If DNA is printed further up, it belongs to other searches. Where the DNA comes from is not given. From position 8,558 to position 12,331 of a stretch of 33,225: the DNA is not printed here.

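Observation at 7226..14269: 2347-aa chimeric protein: adhesin-type beta domains flanking a helical core of about 800 aa with two hydrophobic helices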

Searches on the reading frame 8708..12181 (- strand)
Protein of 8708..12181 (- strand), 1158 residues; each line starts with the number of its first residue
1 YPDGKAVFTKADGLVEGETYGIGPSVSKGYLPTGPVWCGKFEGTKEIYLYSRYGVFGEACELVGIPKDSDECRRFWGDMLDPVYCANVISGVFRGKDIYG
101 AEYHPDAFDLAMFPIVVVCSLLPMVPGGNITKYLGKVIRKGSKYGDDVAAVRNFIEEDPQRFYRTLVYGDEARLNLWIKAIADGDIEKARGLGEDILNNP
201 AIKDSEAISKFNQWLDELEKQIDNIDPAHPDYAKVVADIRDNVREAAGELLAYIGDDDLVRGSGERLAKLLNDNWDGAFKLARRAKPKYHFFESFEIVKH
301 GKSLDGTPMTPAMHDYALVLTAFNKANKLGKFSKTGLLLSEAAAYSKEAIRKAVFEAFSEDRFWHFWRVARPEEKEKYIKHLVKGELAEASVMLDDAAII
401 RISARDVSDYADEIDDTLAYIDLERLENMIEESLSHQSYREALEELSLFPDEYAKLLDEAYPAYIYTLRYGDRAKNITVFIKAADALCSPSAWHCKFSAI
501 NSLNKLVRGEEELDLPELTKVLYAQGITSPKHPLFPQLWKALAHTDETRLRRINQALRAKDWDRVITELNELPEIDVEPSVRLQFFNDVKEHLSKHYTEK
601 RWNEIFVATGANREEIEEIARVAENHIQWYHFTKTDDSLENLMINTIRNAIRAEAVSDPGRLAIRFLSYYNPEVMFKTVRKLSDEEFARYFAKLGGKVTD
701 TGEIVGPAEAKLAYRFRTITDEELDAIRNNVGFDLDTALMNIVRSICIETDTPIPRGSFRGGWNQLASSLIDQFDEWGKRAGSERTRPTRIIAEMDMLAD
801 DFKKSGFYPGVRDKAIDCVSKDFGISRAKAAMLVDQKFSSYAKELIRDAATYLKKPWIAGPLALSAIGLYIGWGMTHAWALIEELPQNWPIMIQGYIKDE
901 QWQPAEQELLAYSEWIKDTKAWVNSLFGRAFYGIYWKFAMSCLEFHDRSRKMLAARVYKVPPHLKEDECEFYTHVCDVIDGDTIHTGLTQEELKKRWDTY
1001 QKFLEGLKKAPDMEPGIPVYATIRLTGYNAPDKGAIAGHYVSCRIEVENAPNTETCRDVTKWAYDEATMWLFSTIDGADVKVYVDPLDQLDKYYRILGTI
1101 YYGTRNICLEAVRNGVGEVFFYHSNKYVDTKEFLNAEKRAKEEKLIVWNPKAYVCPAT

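Call 86: predict_structure(alignment_id=A3)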
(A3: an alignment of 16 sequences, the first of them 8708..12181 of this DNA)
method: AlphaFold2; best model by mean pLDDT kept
length: 1158 residues; sequences in the alignment: 16
mean_pLDDT: 61.5   pTM: 0.33
mean pLDDT of the five models: 61.5, 59.7, 58.7, 58.6, 54.5
residues with pLDDT >= 90: 54; 70-90: 423; 50-70: 284; < 50: 397
segments of 3 or more residues with pLDDT < 50: 25-33, 62-64, 81-83, 98-101, 118-146, 225-233, 258-299, 304-368, 381-427, 429-503, 575-634, 781-786, 858-861, 1035-1037, 1046-1054, 1152-1158
pLDDT, mean of each block of 10 residues (from residue 1): 64 78 49 57 72 53 54 53 54 52 53 52 36 45 50 61 67 74 73 81 61 53 47 51 52 48 39 32 28 38 47 47 41 34 33 32 45 51 37 30 28 34 42 43 38 35 36 33 28 25 56 76 64 58 72 87 74 45 41 41 42 42 35 57 77 73 82 86 86 86 85 88 79 76 80 60 72 72 53 72 63 84 81 77 62 48 58 74 80 78 87 91 86 86 87 73 77 88 86 80 75 64 87 59 52 55 85 91 87 84 93 87 75 89 78 40
secondary structure, 60 per line:
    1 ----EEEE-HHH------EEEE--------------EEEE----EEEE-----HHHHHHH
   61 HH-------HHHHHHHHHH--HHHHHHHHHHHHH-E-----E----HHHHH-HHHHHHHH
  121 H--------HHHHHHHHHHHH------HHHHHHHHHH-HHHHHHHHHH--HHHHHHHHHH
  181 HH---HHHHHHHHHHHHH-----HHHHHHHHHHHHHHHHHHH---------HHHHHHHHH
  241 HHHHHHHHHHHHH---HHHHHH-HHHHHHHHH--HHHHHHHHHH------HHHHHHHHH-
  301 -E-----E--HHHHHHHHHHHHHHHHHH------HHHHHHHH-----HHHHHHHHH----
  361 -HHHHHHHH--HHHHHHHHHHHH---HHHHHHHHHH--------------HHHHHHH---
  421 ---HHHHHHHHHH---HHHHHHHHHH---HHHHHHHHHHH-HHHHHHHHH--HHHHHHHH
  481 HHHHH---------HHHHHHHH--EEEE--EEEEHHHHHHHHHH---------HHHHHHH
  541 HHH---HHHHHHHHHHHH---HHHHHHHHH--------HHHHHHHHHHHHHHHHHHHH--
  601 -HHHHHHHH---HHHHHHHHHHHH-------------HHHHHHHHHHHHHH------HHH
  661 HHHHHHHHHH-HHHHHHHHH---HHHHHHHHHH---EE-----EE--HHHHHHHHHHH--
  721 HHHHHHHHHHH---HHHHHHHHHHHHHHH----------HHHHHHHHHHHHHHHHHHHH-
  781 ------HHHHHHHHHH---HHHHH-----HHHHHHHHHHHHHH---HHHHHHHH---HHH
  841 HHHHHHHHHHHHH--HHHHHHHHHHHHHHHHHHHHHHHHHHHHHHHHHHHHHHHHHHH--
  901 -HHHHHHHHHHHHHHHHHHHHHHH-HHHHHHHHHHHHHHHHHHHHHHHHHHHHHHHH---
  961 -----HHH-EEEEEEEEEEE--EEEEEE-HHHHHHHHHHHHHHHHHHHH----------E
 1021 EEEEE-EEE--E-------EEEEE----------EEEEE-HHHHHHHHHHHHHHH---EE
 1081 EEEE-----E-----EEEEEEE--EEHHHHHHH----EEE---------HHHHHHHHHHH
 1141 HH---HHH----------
elements in order (helices of 4 or more, strands of 3 or more residues): E5-8 E19-22 E37-40 E45-48 H54-62 H70-79 H82-94 H107-111 H113-121 H130-141 H148-157 H159-168 H171-182 H186-198 H204-222 H232-253 H257-262 H264-272 H275-284 H291-299 H311-328 H335-342 H348-356 H362-369 H372-383 H387-396 H411-417 H424-433 H437-446 H450-460 H462-470 H473-485 H495-502 E505-508 E511-514 H515-524 H534-543 H547-558 H562-570 H579-598 H602-609 H613-624 H638-651 H658-670 H672-680 H684-693 H708-718 H721-731 H735-749 H760-779 H787-796 H800-804 H810-823 H827-834 H838-853 H856-898 H902-924 H926-957 E970-980 E983-988 H990-1009 E1020-1025 E1027-1029 E1040-1044 E1055-1059 H1061-1075 E1079-1084 E1096-1102 H1107-1113 E1118-1120 H1130-1142

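Call 93: fold_search(model_id=the predicted structure, library=pdb)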
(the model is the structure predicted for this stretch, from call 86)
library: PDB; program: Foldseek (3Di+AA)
matches with E <= 10: 539; with E <= 0.001: 286
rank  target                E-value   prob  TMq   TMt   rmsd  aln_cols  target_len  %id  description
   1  2rks                  9.7e-06  1.00  0.10  0.82   6.0       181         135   19  Crystal structure of Staphylococcal nuclease variant PHS L38K at cryogenic temperature (released 2008-04-15)
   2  1eyc                  1.6e-05  1.00  0.11  0.84   2.4       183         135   20  STRUCTURE OF S. NUCLEASE STABILIZING QUINTUPLE MUTANT T41I/S59A/P117G/H124L/S128A (released 2000-10-18)
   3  4qmg_A                1.6e-05  1.00  0.11  0.39   8.3       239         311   17  The Structure of MTDH-SND1 Complex Reveals Novel Cancer-Promoting Interactions (released 2014-10-08)
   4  4qmg_B                1.6e-05  1.00  0.10  0.35   9.6       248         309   16  The Structure of MTDH-SND1 Complex Reveals Novel Cancer-Promoting Interactions (released 2014-10-08)
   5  1ey9                  1.7e-05  1.00  0.10  0.80   5.3       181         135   20  STRUCTURE OF S. NUCLEASE STABILIZING QUADRUPLE MUTANT T41I/P117G/H124L/S128A (released 2000-10-18)
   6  1kda                  2.0e-05  1.00  0.10  0.81   5.8       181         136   18  STABILIZATION OF A STRAINED PROTEIN LOOP CONFORMATION THROUGH PROTEIN ENGINEERING (released 1995-02-27)
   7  4k14                  2.1e-05  1.00  0.10  0.81   6.0       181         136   19  Crystal Structure of Staphylococcal nuclease mutant V66I/V99L (released 2013-04-17)
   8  2f0w                  2.1e-05  1.00  0.10  0.79   6.4       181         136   20  Crystal structure of Staphylococcal nuclease mutant V23I/L25I/V66L/I72L (released 2006-10-24)
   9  4i65                  2.2e-05  1.00  0.10  0.81   5.7       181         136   19  Crystal Structure of Staphylococcal nuclease mutant V23I/L25V/I72V/I92V (released 2013-03-20)
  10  1eya                  2.2e-05  1.00  0.10  0.80   6.2       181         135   19  STRUCTURE OF S. NUCLEASE STABILIZING QUINTUPLE MUTANT T33V/T41I/P117G/H124L/S128A (released 2000-10-18)
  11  4yij_A                2.3e-05  1.00  0.10  0.82   4.7       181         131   19  Crystal structure of Staphylcoccal nuclease variant Delta+PHS A109E at cryogenic temperature (released 2015-03-18)
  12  1f2m                  2.3e-05  1.00  0.10  0.81   5.8       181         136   18  SIMPLIFICATION OF A PROTEIN LOOP IN STAPHYLOCOCCAL NUCLEASE (released 2003-09-16)
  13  4g57                  2.5e-05  1.00  0.10  0.82   5.7       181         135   18  Staphylococcal Nuclease double mutant I72L, I92L (released 2012-08-29)
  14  4k8j                  2.7e-05  1.00  0.11  0.82   5.8       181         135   19  Crystal Structure of Staphylococcal nuclease mutant V23L/V66I (released 2013-05-01)
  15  1stn                  2.7e-05  1.00  0.10  0.81   5.7       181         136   18  THE CRYSTAL STRUCTURE OF STAPHYLOCOCCAL NUCLEASE REFINED AT 1.7 ANGSTROMS RESOLUTION (released 1994-07-31)
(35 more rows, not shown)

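Call 94: fold_search(model_id=the predicted structure, library=viral)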
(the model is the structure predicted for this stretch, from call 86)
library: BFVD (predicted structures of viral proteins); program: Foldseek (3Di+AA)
matches with E <= 10: 300; with E <= 0.001: 3
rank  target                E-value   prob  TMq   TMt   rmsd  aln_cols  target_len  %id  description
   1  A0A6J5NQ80            4.7e-05  0.95  0.11  0.09  36.4      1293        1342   11  Staphylococcal nuclease (SNase-like), OB-fold [uncultured Caudovirales phage]
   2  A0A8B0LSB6            1.0e-04  1.00  0.10  0.32  14.9       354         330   12  Nuclease [uncultured archaeal virus]
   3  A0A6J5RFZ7            2.4e-04  1.00  0.11  0.52   5.4       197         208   14  COG1525 Micrococcal nuclease (Thermonuclease) homologs [uncultured Caudovirales phage]
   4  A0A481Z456            1.1e-02  1.00  0.09  0.27  11.9       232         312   16  Uncharacterized protein [Pithovirus LCPAC104]
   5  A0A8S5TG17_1          3.9e-02  0.08  0.06  0.06  37.5      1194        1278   10  Tail tape measure [Myoviridae sp. ctIty1]
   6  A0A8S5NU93            5.8e-02  0.12  0.07  0.09  41.5      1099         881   10  Chromosome segregation ATPase [Siphoviridae sp. ctnMb19]
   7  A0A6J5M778            6.9e-02  0.12  0.07  0.08  46.3       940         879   14  Uncharacterized protein [uncultured Caudovirales phage]
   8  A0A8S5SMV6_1          8.6e-02  0.11  0.08  0.07  36.1      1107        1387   12  RNA polymerase [Podoviridae sp. ctIKM86]
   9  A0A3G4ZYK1            1.1e-01  0.51  0.08  0.22  22.3       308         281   14  Uncharacterized protein [Gaeavirus sp.]
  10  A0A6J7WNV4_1          1.3e-01  0.10  0.07  0.09  30.6       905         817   11  Bacteriophage lambda, GpH, tail tape measure, C-terminal [uncultured Caudovirales phage]
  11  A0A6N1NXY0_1          1.4e-01  0.10  0.07  0.08  36.9       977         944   11  J domain-containing protein [Tupanvirus soda lake]
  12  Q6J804                1.4e-01  0.08  0.07  0.08  40.3      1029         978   13  Pas27 [Actinoplanes phage phiAsp2]
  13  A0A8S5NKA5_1          1.6e-01  0.07  0.05  0.07  32.8       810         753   14  Tail tape measure [Siphoviridae sp. ctK0l2]
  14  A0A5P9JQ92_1          1.6e-01  0.07  0.06  0.07  51.2       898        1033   12  Large tegument protein [Psittacid alphaherpesvirus 5]
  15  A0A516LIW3            1.7e-01  0.09  0.06  0.07  29.3       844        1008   10  (no name in the UniProt tables at hand)
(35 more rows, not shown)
